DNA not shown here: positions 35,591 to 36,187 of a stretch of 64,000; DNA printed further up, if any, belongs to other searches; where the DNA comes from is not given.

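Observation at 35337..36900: Four tandem paralogous genes for small membrane-anchored coiled-coil proteins, each with a conserved structured leader, divergent from a secreted protease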

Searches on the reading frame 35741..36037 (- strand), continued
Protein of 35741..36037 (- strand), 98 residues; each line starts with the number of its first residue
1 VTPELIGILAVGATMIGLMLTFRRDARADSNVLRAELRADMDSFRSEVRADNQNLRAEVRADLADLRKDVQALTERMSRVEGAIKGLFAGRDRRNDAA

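Call 55: search_protein_families(library=padloc, proteins=[L011:2266-5817:-, L011:1304-2266:-, L067:7595-10924:-, L067:6803-7549:-, L067:11173-12195:-, L077:6888-7667:+, L063:7520-8104:+, window:35741-36037:-, L001:7918-9066:-, L001:6224-7921:-], max_evalue=0.001)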
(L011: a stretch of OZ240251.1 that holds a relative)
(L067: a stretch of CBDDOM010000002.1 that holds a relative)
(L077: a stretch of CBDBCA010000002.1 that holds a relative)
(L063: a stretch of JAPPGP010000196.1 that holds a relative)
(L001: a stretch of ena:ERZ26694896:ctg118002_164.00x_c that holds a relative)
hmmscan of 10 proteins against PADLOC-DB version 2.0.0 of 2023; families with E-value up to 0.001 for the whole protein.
L011:2266-5817:- (1183 aa): 19 families
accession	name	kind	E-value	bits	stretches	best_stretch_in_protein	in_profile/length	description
PDLC03610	REase_MTase_IIG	-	2e-86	289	3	93-528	67-487/1096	Type IIG restriction enzyme-methyltransferase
PDLC03631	REase_MTase_IIG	-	1.3e-65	219.9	1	191-944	155-899/1086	Type IIG restriction enzyme-methyltransferase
PDLC03597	REase_MTase_IIG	-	4e-35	118.7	2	338-667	860-1175/1646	Type IIG restriction enzyme-methyltransferase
PDLC03051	REase_MTase_I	-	2.9e-30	102.2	1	340-664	846-1157/1591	Type I restriction enzyme-methyltransferase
PDLC03621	REase_MTase_IIG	-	1.2e-29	101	2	340-655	285-585/1024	Type IIG restriction enzyme-methyltransferase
PDLC04134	mad2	-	9e-13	45.9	1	347-614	258-426/492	mads_2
PDLC03025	MTase_I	-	4.8e-11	40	1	320-456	125-239/569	Type I methyltransferase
PDLC03630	REase_MTase_IIG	-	1.4e-09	34.4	1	353-463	365-473/1100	Type IIG restriction enzyme-methyltransferase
PDLC03338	MTase_II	-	2.1e-08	31.3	1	350-447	121-204/604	Type II methyltransferase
PDLC03348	MTase_II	-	9.9e-08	28.9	1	353-459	215-312/727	Type II methyltransferase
PDLC03021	MTase_I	-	1.6e-07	28.5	1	330-454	137-243/491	Type I methyltransferase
PDLC03599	REase_MTase_IIG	-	2.7e-06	23.6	1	365-580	321-531/959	Type IIG restriction enzyme-methyltransferase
PDLC02529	PglX|PglXI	-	4.7e-06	22.6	1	333-589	174-425/1189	PglX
PDLC03029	MTase_I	-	1.1e-05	22.1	1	339-449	157-249/661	Type I methyltransferase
PDLC03335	MTase_II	-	1.3e-05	22.1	1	342-609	63-280/607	Type II methyltransferase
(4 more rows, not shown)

L011:1304-2266:- (320 aa): 0 families

L067:7595-10924:- (1109 aa): 18 families
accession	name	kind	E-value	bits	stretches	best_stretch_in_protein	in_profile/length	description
PDLC03610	REase_MTase_IIG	-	5.5e-81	271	3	91-521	67-487/1096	Type IIG restriction enzyme-methyltransferase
PDLC03631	REase_MTase_IIG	-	8.7e-73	243.7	2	307-930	267-894/1086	Type IIG restriction enzyme-methyltransferase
PDLC03597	REase_MTase_IIG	-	3.1e-36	122.4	1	334-957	863-1503/1646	Type IIG restriction enzyme-methyltransferase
PDLC03621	REase_MTase_IIG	-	5.4e-29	98.8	2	334-647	286-584/1024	Type IIG restriction enzyme-methyltransferase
PDLC03051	REase_MTase_I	-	9.2e-27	90.6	1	336-662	849-1162/1591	Type I restriction enzyme-methyltransferase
PDLC04134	mad2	-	3e-15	54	1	339-607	257-426/492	mads_2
PDLC03338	MTase_II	-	2.8e-10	37.6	1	344-605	122-328/604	Type II methyltransferase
PDLC03025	MTase_I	-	7.4e-10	36.1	1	314-449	126-239/569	Type I methyltransferase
PDLC03348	MTase_II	-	4.9e-09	33.2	1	346-451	215-311/727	Type II methyltransferase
PDLC03630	REase_MTase_IIG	-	1.6e-07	27.6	1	346-449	365-466/1100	Type IIG restriction enzyme-methyltransferase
PDLC03021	MTase_I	-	2.7e-07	27.8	1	324-447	138-243/491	Type I methyltransferase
PDLC02529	PglX|PglXI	-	2.9e-06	23.3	1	327-581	175-424/1189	PglX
PDLC03029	MTase_I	-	6.2e-06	22.9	1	334-411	159-232/661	Type I methyltransferase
PDLC03036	MTase_I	-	0.00023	17.7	1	351-411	214-261/635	Type I methyltransferase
PDLC03599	REase_MTase_IIG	-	0.00024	17.1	1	360-574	323-532/959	Type IIG restriction enzyme-methyltransferase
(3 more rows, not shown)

L067:6803-7549:- (248 aa): 0 families

L067:11173-12195:- (340 aa): 0 families

L077:6888-7667:+ (259 aa): 0 families

L063:7520-8104:+ (194 aa): 0 families

window:35741-36037:- (98 aa): 0 families

L001:7918-9066:- (382 aa): 23 families
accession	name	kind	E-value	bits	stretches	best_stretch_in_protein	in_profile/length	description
PDLC04088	SIR2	-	3.5e-65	218.7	2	142-378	147-384/390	-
PDLC04093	SIR2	-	1.3e-31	107.9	1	18-326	10-307/395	-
PDLC04094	SIR2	-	3.9e-26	90.2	1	20-314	11-287/399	-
PDLC04084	SIR2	-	1.4e-23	81.8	1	20-327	32-346/414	-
PDLC04081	SIR2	-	1.4e-23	81.7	1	30-377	18-343/345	-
PDLC02408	Aga_SIR2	-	6.1e-17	59.7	1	171-322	151-288/343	Class II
PDLC04087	SIR2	-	2.8e-16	57.3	1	175-334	139-298/343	-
PDLC02414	Aga_SIR2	-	9.7e-16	56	1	170-338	120-275/313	-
PDLC04092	SIR2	-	5.9e-15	53.4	1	166-312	116-251/318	-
PDLC04079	SIR2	-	7.3e-13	45.8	1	215-331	247-365/430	-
PDLC04090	SIR2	-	8.1e-13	46.3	1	175-327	196-354/426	-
PDLC04075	SIR2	-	3.5e-12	43.8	1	174-321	193-346/414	-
PDLC04080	SIR2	-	2.6e-11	41.3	1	217-325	192-305/347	-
PDLC04076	SIR2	-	4.3e-11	40.7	1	33-317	32-328/406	-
PDLC04083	SIR2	-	5e-11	40.1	1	215-321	196-302/371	-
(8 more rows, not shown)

L001:6224-7921:- (565 aa): 17 families
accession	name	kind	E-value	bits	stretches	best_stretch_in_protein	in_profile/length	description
PDLC04105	HerA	-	2.9e-131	436.9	1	14-564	9-573/576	-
PDLC02188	HerA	-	8.9e-83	277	2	328-561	336-577/578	-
PDLC04098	HerA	-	5.7e-78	261.1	2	277-561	393-684/686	-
PDLC04102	HerA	-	1.2e-74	249.9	2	325-552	413-646/654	-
PDLC04104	HerA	-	3.6e-70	234.6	1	235-557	33-368/379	-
PDLC04106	HerA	-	1e-61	207.3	2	284-561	378-663/667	-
PDLC02185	HerA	-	3.6e-53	179.2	2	371-547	410-583/585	-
PDLC04100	HerA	-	3.7e-51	172.5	2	370-548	403-577/580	-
PDLC04103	HerA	-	9.6e-34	114.7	2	355-546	385-577/579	-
PDLC04097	HerA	-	1.8e-32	110.8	2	371-547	436-615/618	-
PDLC04101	HerA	-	5.3e-28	95.9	1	15-383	12-394/400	-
PDLC04140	mad8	-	1.1e-20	72.4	1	173-523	26-299/314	mads_8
PDLC04107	HerA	-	8.3e-15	52.6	1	95-301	88-304/306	-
PDLC01055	HerA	-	4.6e-14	50.1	1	410-484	417-486/532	Type III coevolved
PDLC04099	HerA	-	1.3e-11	42.3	1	14-225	9-212/214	-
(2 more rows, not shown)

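Call 56: search_protein_families(library=pfam, proteins=[L011:1304-2266:-, L067:6803-7549:-, L067:11173-12195:-, L077:6888-7667:+, L063:7520-8104:+, L067:4764-5771:+, L077:5307-6686:+, L058:6582-11915:+, L060:6642-9605:+, L064:6691-9540:+], max_evalue=0.001)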
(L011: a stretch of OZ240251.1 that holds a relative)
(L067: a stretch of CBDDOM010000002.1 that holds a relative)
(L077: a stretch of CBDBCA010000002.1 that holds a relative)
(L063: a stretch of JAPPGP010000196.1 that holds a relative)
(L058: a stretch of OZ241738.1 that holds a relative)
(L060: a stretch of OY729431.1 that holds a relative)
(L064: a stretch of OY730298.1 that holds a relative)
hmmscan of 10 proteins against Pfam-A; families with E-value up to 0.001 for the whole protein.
L011:1304-2266:- (320 aa): 2 families
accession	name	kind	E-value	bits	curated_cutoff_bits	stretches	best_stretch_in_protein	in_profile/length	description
PF00805.28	Pentapeptide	-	8.4e-18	64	20.2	3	187-222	3-38/40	Pentapeptide repeats (8 copies)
PF13599.13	Pentapeptide_4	-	3.3e-05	24.3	38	1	216-269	12-65/78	Pentapeptide repeat region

L067:6803-7549:- (248 aa): 0 families

L067:11173-12195:- (340 aa): 0 families

L077:6888-7667:+ (259 aa): 0 families

L063:7520-8104:+ (194 aa): 0 families

L067:4764-5771:+ (335 aa): 0 families

L077:5307-6686:+ (459 aa): 0 families

L058:6582-11915:+ (1777 aa): 0 families

L060:6642-9605:+ (987 aa): 0 families

L064:6691-9540:+ (949 aa): 16 families
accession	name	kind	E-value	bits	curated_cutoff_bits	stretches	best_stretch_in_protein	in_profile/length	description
PF17760.6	UvrA_inter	-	9.1e-38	128.9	23.3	1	130-234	1-105/109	UvrA interaction domain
PF17755.6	UvrA_DNA-bind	-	6.2e-37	126.7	23.2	1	290-399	1-110/110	UvrA DNA-binding domain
PF00005.33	ABC_tran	-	5.8e-20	72.7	25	1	783-860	67-137/137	ABC transporter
PF02463.25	SMC_N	-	1.6e-10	41.2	40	0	827-902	135-210/220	RecF/RecN/SMC N terminal domain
PF13191.12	AAA_16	-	1.5e-08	35.8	32.6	0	22-79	22-85/167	AAA ATPase domain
PF13555.12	AAA_29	-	2.4e-08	34.1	27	0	635-650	24-39/61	P-loop containing region of AAA domain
PF20703.3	nSTAND1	-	7.4e-06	26.3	27.1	0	10-50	19-59/379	Novel STAND NTPase 1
PF13401.12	AAA_22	-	3.2e-05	24.7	27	0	635-665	7-34/130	AAA domain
PF03193.22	RsgA_GTPase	-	4.1e-05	23.9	30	0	634-654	107-127/174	RsgA GTPase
PF20720.3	nSTAND3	-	5.7e-05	23.3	27.2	0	636-688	20-64/155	Novel STAND NTPase 3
PF13476.12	AAA_23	-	0.0001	23.4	27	0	4-40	2-35/201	AAA domain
PF13304.12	AAA_21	-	0.00016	22.3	27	0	848-886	257-295/304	AAA domain, putative AbiEii toxin, Type IV TA system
PF13671.12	AAA_33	-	0.0003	21.5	27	0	637-662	3-28/143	AAA domain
PF13481.12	AAA_25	-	0.00035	20.7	27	0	19-44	28-53/195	AAA domain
PF01583.26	APS_kinase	-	0.00058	20.4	21.1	0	26-42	4-20/152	Adenylylsulphate kinase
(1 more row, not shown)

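Call 57: predict_structure(alignment_id=A2)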
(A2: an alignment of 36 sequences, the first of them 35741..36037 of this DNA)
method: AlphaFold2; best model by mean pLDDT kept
length: 98 residues; sequences in the alignment: 36
mean_pLDDT: 85.7   pTM: 0.42
mean pLDDT of the five models: 85.7, 84.8, 83.7, 82.8, 78.8
residues with pLDDT >= 90: 41; 70-90: 46; 50-70: 11; < 50: 0
segments of 3 or more residues with pLDDT < 50: none
pLDDT, mean of each block of 10 residues (from residue 1): 82 88 82 90 95 94 94 91 77 58
secondary structure, 60 per line:
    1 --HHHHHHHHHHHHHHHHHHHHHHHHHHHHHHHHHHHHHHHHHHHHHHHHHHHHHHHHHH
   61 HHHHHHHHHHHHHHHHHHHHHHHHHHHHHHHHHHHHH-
elements in order: H3-97

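Call 58: find_homologous_proteins(query=P0173, max_evalue=0.001)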
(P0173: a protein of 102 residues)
Query P0173 (102 aa): 855 proteins with E <= 0.001 among 2477 candidates; the best 120 are listed.
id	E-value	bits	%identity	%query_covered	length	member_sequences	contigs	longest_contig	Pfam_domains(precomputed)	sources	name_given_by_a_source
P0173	1.4e-51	190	100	100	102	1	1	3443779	PF01442.24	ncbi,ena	-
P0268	1.5e-23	100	57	100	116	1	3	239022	PF04513.18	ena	-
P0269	5.9e-22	95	61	100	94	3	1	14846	-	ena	-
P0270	6.7e-18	82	57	99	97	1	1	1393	-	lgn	-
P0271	9.6e-18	82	54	100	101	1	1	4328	-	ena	-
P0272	2.4e-17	81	54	99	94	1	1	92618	-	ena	-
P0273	2.6e-17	81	53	99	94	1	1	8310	-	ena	-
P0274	3.2e-17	80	52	100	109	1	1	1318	PF01442.24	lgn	-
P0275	3.2e-17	80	52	100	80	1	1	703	-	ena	-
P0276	7.6e-17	79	55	100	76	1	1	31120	-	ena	-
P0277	1.0e-16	79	51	99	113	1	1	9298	-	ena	-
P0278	1.9e-16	78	47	94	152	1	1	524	PF04513.18,PF07798.17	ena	-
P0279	2.4e-16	77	53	100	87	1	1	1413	-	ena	-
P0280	2.9e-16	77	51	100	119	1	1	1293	-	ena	-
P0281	5.0e-16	76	51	100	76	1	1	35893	-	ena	-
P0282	5.0e-16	76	53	61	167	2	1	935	PF28068.1,PF27276.1,PF07798.17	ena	-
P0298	1.5e-14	72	50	74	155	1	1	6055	PF07798.17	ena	-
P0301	2.2e-14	71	40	91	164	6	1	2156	PF01442.24,PF07798.17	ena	-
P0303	2.7e-14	71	48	100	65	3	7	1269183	-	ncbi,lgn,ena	-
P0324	2.1e-12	65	49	94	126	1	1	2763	PF04513.18,PF07798.17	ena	-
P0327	3.5e-12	64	43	90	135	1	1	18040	PF16331.11,PF04513.18,PF07889.18,PF07798.17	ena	-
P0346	1.3e-11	62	48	98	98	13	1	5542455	-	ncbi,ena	-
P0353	2.4e-11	61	42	100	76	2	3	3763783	-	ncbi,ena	-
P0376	8.0e-11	60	35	97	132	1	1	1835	PF01442.24,PF07798.17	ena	-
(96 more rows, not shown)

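Call 59: find_encoding_contigs(protein=P0346, flank=5000, max_places=4)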
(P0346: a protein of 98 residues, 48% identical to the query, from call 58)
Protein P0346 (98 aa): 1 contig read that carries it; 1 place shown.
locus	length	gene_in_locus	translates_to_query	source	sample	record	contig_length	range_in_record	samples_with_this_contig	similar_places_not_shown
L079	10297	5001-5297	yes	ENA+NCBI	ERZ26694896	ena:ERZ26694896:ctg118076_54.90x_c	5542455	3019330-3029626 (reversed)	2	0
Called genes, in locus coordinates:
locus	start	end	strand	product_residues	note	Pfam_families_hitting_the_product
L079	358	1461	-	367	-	-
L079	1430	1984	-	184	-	-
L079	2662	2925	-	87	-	-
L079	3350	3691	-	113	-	PF04513:Baculo_PEP_C (weak)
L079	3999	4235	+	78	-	-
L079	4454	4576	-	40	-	-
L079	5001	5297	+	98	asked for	-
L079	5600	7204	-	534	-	PF12796:Ank_2, PF13637:Ank_4, PF00023:Ank (weak), PF12796:Ank_2, PF13857:Ank_5 (weak), PF12796:Ank_2, PF13637:Ank_4 (weak), PF12796:Ank_2, +7 more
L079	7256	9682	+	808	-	PF13442:Cytochrome_CBB3 (weak), PF07626:PSD3, PF07637:PSD5, PF07631:PSD4, PF07627:PSCyt3, PF07624:PSD2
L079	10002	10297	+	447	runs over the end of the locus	PF07586:HXXSHH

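Call 60: find_encoding_contigs(protein=P0303, flank=5000, max_places=5)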
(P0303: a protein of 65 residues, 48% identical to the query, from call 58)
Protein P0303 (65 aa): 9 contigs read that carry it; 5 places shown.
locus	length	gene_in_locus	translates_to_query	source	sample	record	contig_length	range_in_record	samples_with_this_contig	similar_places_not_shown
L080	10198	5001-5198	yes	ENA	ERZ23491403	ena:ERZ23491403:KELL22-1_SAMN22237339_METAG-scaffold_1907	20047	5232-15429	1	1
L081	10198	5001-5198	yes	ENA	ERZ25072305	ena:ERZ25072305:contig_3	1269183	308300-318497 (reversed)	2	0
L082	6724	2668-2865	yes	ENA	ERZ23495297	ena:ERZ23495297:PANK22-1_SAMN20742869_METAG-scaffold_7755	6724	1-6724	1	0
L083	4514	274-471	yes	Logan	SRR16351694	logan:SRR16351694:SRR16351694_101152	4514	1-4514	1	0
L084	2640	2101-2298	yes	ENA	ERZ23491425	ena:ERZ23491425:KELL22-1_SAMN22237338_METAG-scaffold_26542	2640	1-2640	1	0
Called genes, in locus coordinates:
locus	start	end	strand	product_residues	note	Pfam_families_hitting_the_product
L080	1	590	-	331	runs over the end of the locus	PF03480:DctP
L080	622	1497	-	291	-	PF00753:Lactamase_B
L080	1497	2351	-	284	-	PF00892:EamA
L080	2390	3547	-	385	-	PF02771:Acyl-CoA_dh_N, PF02770:Acyl-CoA_dh_M, PF00441:Acyl-CoA_dh_1, PF08028:Acyl-CoA_dh_2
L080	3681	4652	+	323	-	PF13409:GST_N_2, PF14497:GST_C_3 (faint), PF13410:GST_C_2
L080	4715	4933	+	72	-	-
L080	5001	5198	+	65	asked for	-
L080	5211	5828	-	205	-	-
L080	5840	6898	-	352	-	PF02492:cobW, PF07683:CobW_C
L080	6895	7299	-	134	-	PF01502:PRA-CH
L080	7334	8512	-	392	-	PF01053:Cys_Met_Meta_PP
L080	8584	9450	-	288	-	PF00581:Rhodanese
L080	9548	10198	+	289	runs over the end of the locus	PF02634:FdhD-NarQ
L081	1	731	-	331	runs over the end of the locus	PF03480:DctP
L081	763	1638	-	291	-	PF00753:Lactamase_B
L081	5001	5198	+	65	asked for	-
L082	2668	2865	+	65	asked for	-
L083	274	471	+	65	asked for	-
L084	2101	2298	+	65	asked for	-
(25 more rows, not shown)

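Call 61: find_encoding_contigs(protein=P0353, flank=5000, max_places=3)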
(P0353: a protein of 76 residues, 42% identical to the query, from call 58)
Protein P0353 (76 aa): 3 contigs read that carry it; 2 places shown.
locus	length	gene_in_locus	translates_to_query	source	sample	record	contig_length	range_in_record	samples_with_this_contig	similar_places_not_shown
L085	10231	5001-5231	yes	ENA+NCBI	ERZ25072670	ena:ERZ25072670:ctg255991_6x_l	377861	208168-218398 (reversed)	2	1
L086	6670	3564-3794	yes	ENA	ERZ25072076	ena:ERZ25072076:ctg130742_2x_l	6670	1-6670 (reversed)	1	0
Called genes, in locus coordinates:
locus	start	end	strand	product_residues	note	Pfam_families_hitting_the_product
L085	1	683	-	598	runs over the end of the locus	PF01979:Amidohydro_1, PF07969:Amidohydro_3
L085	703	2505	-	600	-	PF01979:Amidohydro_1, PF07969:Amidohydro_3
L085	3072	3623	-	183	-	-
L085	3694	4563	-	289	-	PF01609:DDE_Tnp_1, PF13701:DDE_Tnp_1_4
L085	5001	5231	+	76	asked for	-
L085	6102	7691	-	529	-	PF01555:N6_N4_Mtase, PF04471:Mrr_cat (weak), PF22722:NA-iREase1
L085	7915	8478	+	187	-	-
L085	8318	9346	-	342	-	PF01336:tRNA_anti-codon, PF01966:HD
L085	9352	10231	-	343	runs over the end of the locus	PF13623:SurA_N_2, PF13624:SurA_N_3, PF09312:SurA_N, PF13145:Rotamase_2, PF13616:Rotamase_3, PF00639:Rotamase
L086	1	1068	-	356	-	?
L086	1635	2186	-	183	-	-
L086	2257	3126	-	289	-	PF01609:DDE_Tnp_1, PF13701:DDE_Tnp_1_4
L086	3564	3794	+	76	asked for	-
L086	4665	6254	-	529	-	PF01555:N6_N4_Mtase, PF04471:Mrr_cat (weak), PF22722:NA-iREase1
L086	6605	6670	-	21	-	?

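Call 63: search_dna_similar(query=P0016, collection=phages, mode=protein, max_evalue=10, max_rows=30)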
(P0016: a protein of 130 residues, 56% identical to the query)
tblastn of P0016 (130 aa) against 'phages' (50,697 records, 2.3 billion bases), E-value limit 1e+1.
Records with a match: 32; places in all: 32; records where one place covers at least 80% of the query: 0.
Best place of each record, by identity: <60% 32.
By first word of the organism name: Listeria 16; Bacillus 14; Mycobacterium 2.
By host as written in the record: Bacillus subtilis 6; Listeria monocytogenes 5; - 4; Mycobacterium phlei 2; Listeria sp. 2; Listeria monocytogenes FSL F6-367 2; Listeria monocytogenes J1-208 2; Bacillus licheniformis KKP_3876 2; and 6 more.
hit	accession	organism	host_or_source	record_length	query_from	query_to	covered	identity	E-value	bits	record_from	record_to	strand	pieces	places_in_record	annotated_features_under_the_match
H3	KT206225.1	Mycobacterium phage Phlei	Mycobacterium phlei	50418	58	114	44%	36.8%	1e+0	34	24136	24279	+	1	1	hypothetical protein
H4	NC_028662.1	Mycobacterium phage Phlei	Mycobacterium phlei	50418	58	114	44%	36.8%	1e+0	34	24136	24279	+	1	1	minor tail protein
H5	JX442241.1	Listeria phage P70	Listeria sp.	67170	73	124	40%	38.5%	3e-1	36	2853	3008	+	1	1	hypothetical protein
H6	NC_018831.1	Listeria phage P70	Listeria sp.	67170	73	124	40%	38.5%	3e-1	36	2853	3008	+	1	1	virion structural protein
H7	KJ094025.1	Listeria phage LP-032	Listeria monocytogenes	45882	73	124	40%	38.5%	3e-1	36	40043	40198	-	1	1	DUF2479 domain-containing protein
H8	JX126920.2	Listeria phage LP-037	-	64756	73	124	40%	38.5%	3e-1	36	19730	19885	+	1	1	DUF2479 domain containing protein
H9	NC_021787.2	Listeria phage LP-037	-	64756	73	124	40%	38.5%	3e-1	36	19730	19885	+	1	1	virion structural protein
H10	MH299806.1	Listeria phage LP-KV022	Listeria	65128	73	124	40%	38.5%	3e-1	36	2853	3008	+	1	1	DUF2479 domain containing protein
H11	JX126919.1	Listeria phage LP-110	-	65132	73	124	40%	38.5%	3e-1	36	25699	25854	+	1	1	DUF2479 domain containing protein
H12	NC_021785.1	Listeria phage LP-110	-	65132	73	124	40%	38.5%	3e-1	36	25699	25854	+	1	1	virion structural protein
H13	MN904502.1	Listeria phage LP-018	Listeria monocytogenes FSL F6-367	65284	73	124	40%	38.5%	3e-1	36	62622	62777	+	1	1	BppU domain protein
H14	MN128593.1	Listeria phage LP-031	Listeria monocytogenes FSL F6-367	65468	73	124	40%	38.5%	3e-1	36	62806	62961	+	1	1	hypothetical protein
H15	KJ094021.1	Listeria phage LP-114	Listeria monocytogenes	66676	73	124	40%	38.5%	3e-1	36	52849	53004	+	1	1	DUF2479 domain-containing protein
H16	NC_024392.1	Listeria phage LP-114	Listeria monocytogenes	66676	73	124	40%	38.5%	3e-1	36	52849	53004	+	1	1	virion structural protein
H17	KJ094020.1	Listeria phage LP-026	Listeria monocytogenes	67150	73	124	40%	38.5%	3e-1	36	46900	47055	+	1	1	DUF2479 domain-containing protein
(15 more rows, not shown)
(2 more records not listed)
